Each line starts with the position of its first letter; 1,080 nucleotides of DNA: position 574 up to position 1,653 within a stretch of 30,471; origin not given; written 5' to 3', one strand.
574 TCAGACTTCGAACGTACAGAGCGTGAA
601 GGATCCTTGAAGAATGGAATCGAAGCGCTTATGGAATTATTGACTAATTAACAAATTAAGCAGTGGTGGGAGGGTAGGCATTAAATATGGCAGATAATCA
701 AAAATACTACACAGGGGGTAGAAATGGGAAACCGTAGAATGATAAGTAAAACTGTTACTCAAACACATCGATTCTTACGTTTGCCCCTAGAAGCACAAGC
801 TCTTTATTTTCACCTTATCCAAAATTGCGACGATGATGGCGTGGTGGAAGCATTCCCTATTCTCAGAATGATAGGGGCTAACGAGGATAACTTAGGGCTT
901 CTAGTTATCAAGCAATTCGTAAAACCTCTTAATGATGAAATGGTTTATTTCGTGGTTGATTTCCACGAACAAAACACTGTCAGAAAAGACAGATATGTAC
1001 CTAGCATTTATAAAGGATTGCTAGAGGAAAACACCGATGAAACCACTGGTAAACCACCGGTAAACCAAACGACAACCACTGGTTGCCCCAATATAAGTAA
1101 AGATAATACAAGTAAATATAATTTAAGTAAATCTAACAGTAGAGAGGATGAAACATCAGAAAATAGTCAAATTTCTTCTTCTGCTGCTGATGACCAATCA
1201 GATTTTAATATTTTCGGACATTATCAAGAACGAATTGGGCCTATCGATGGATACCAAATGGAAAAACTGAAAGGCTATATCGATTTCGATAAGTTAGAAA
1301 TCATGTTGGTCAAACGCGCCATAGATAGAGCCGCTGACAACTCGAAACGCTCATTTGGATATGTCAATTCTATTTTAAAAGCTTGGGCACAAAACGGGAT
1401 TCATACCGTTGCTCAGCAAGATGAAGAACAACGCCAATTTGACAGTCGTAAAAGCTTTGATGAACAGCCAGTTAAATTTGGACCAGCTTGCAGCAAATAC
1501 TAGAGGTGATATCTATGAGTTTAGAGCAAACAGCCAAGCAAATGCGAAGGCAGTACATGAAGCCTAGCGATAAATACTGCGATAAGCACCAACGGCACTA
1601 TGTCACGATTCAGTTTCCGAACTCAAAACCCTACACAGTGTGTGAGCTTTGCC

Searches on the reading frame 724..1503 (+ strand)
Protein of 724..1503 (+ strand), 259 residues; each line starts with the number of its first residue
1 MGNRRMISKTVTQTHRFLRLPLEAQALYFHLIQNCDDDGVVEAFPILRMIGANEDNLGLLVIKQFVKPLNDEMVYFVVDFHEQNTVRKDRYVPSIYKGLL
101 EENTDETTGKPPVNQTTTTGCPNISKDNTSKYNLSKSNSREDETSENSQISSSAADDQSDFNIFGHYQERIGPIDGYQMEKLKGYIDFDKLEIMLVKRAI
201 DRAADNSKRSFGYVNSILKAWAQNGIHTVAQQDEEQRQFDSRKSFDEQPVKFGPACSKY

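Call 53: search_protein_families(library=phrogs, proteins=[window:724-1500:+], max_evalue=0.00001)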
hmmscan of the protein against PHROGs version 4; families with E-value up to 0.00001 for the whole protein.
window:724-1500:+ (259 aa): 11 families
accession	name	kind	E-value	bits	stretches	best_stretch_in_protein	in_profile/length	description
phrog_29927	-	DNA, RNA and nucleotide metabolism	3e-61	206.7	1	140-259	23-142/142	replication initiation protein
phrog_5708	-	DNA, RNA and nucleotide metabolism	8.4e-54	184.3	1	1-246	1-250/263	DnaD-like helicase loader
phrog_8489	-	DNA, RNA and nucleotide metabolism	2.9e-35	123.8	1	1-251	1-263/296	DnaD-like helicase loader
phrog_186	-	DNA, RNA and nucleotide metabolism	2.4e-30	107.2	1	102-249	116-258/308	DnaD-like helicase loader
phrog_4016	-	DNA, RNA and nucleotide metabolism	1.3e-21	78.1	1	135-244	7-115/159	replication initiation protein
phrog_1163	-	unknown function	2.4e-16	61.2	1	3-159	10-173/273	-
phrog_2562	-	DNA, RNA and nucleotide metabolism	5.2e-13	50.3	1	95-250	123-281/290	replication initiation protein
phrog_6251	-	DNA, RNA and nucleotide metabolism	3.9e-10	40.7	1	124-243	153-274/284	replisome organizer DnaA-like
phrog_25071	-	unknown function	1.5e-09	38.8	1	92-246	22-177/223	-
phrog_6493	-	DNA, RNA and nucleotide metabolism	6.4e-08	33.2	1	127-243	116-232/261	DnaD-like helicase loader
phrog_19120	-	unknown function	2.5e-06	28.5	1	174-243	18-88/126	-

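Call 58: find_encoding_contigs(protein=window:724-1503:+, flank=10000, max_places=5)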
Protein window:724-1503:+ (259 aa): 2 contigs read that carry it; 1 place shown.
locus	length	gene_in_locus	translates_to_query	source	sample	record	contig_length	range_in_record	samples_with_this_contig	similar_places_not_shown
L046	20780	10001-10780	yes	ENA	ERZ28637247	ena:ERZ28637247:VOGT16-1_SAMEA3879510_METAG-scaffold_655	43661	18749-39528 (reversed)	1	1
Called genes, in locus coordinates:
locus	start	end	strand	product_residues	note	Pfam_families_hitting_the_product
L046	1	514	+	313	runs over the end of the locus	PF00437:T2SSE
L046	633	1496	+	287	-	PF00482:T2SSF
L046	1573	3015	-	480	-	PF00239:Resolvase, PF07508:Recombinase, PF13408:Zn_ribbon_recom (faint)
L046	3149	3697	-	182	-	PF14470:bPH_3, PF09851:SHOCT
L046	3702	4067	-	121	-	PF06114:Peptidase_M78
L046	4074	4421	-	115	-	PF01381:HTH_3 (faint)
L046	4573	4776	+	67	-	-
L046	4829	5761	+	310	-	PF03677:UPF0137 (weak)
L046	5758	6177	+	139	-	PF10552:ORF6C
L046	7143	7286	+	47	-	-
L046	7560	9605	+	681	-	PF18652:Adhesin_P1_N (weak), PF08363:GbpC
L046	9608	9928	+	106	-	-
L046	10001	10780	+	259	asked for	PF07261:DnaB_2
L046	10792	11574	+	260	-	PF04851:ResIII (faint), PF01695:IstB_IS21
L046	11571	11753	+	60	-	-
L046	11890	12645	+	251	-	PF03837:RecT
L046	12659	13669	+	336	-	PF07083:DUF1351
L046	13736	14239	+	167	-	PF00436:SSB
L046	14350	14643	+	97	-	-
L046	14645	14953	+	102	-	-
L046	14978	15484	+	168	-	PF07852:DUF1642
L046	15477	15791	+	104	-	-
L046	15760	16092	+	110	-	PF07116:DUF1372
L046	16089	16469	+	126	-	PF09643:YopX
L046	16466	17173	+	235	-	PF07067:DUF1340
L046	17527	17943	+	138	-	-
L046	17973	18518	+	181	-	PF03592:Terminase_2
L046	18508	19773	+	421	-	PF04466:Terminase_3, PF03237:Terminase_6N, PF17288:Terminase_3C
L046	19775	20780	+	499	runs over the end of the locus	PF05133:SPP1_portal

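Call 60: search_protein_families(library=pfam, proteins=[L046:7560-9602:+, L046:4829-5758:+, L046:4074-4418:-], max_evalue=0.001)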
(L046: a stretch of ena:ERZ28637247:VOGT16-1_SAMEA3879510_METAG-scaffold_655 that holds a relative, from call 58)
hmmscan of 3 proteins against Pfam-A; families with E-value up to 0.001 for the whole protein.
L046:7560-9602:+ (681 aa): 2 families
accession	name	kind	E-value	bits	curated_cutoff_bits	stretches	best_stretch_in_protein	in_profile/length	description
PF08363.15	GbpC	-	4.5e-24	86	27.2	1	167-414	25-307/307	Glucan-binding protein C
PF18652.6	Adhesin_P1_N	-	7.2e-07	29.9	27.1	1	75-159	14-105/106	Adhesin P1 N-terminal domain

L046:4829-5758:+ (310 aa): 2 families
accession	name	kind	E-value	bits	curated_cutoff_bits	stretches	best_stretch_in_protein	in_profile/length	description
PF03677.18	UPF0137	-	1e-06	29.2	34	1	19-102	68-150/237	Uncharacterised protein family (UPF0137)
PF05911.16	FPP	-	0.00069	18.4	40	1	99-232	692-819/871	Filament-like plant protein, long coiled-coil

L046:4074-4418:- (114 aa): 5 families
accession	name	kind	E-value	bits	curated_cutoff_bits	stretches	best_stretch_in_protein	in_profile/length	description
PF01381.28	HTH_3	-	1.3e-05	25.5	23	1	6-61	1-55/55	Helix-turn-helix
PF13551.12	HTH_29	-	3.3e-05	24.3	28.1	0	39-64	5-32/64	Winged helix-turn helix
PF13518.12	HTH_28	-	3.8e-05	24.1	25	0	11-36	10-34/52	Helix-turn-helix domain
PF13443.12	HTH_26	-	0.00042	20.9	22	1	5-64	1-60/63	Cro/C1-type HTH DNA-binding domain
PF09862.15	DUF2089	-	0.00058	19.9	33.4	0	11-37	13-39/47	Domain of unknown function (DUF2089)-HTH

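Call 65: search_solved_structures(query=L046:1576-3015:-, max_evalue=1e-10)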
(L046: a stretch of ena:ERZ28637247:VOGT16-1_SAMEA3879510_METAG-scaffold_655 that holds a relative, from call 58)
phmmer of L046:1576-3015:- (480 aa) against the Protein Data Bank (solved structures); distinct sequences matched with E-value up to 1e-10: 6.
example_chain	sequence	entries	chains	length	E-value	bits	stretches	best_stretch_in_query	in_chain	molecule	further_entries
3bvp_A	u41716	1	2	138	3.8e-45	158.1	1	4-136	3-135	TP901-1 Integrase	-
4kis_A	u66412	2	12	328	2.7e-21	79.4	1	140-479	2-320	Putative integrase [Bacteriophage A118] | A118 serine integrase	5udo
6dnw_A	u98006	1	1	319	8.4e-21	77.8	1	140-478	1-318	Putative integrase [Bacteriophage A118]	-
3guv_A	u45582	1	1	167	4.2e-18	68.9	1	5-154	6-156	Site-specific recombinase, resolvase family protein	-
4m6f_A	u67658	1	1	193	2.4e-13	53.2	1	47-151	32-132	DNA-invertase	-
3uj3_X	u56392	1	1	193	2.7e-13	53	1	48-151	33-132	DNA-invertase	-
